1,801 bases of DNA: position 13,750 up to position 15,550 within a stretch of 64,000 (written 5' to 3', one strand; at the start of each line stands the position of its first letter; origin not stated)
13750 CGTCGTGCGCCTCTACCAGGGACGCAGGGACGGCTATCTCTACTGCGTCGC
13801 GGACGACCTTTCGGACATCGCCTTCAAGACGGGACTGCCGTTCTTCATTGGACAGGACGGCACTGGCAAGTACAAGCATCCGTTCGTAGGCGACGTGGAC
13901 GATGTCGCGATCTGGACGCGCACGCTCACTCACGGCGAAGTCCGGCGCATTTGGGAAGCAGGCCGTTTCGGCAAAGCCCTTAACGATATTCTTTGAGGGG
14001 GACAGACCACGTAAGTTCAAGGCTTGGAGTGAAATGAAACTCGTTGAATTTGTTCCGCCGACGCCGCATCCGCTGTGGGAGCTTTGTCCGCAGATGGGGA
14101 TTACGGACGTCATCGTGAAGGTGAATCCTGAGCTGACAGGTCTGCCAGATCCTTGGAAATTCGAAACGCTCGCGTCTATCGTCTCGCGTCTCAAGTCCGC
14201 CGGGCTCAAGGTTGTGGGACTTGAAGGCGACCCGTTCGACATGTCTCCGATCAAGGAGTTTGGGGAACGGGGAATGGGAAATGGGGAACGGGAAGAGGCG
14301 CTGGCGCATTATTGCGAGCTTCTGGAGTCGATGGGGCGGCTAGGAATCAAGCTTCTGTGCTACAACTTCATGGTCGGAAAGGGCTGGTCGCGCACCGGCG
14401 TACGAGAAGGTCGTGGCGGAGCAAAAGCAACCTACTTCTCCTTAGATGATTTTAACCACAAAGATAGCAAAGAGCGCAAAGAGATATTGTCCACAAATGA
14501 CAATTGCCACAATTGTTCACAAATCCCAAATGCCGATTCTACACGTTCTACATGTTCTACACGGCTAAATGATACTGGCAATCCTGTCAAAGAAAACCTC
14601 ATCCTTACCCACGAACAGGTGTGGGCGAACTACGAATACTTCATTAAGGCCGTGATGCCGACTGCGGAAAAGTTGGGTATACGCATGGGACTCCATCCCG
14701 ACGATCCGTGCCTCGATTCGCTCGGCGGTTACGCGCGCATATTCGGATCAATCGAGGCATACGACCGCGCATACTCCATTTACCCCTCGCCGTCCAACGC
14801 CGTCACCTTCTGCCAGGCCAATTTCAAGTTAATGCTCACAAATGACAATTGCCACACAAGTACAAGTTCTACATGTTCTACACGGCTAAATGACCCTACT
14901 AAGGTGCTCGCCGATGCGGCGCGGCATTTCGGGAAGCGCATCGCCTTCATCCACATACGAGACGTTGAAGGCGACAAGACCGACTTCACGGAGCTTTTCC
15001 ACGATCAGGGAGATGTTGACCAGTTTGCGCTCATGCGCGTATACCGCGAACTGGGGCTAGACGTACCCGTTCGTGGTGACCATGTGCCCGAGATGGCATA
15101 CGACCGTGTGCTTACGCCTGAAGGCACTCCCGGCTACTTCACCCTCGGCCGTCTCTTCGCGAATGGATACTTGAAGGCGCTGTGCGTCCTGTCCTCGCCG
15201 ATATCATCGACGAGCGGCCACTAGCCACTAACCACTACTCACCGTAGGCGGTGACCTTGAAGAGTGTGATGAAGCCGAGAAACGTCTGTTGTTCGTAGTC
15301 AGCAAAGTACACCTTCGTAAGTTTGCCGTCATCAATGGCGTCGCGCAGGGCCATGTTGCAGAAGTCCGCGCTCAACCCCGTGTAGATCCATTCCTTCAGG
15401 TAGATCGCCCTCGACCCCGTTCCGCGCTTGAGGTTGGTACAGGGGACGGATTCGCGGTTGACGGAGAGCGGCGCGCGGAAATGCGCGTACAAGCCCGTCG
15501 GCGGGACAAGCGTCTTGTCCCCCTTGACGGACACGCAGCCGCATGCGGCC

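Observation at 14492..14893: Two AT-rich in-frame insertions inside the conserved uxuA gene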

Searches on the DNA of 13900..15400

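Call 66: search_rna_families(source=window, start=13900, end=15400, threshold=evalue, max_evalue=1)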
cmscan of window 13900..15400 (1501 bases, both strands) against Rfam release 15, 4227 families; matches with E-value up to 1: 0.
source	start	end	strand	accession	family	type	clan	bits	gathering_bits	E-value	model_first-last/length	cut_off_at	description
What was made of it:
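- On Group I/II intron or other described RNA element: No Rfam match at E<=1 on either strand of 13900-15400 (call 66).
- No binding protein or RNA family is known (call 66). No Rfam family matches on either strand at E<=1 (call 66).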
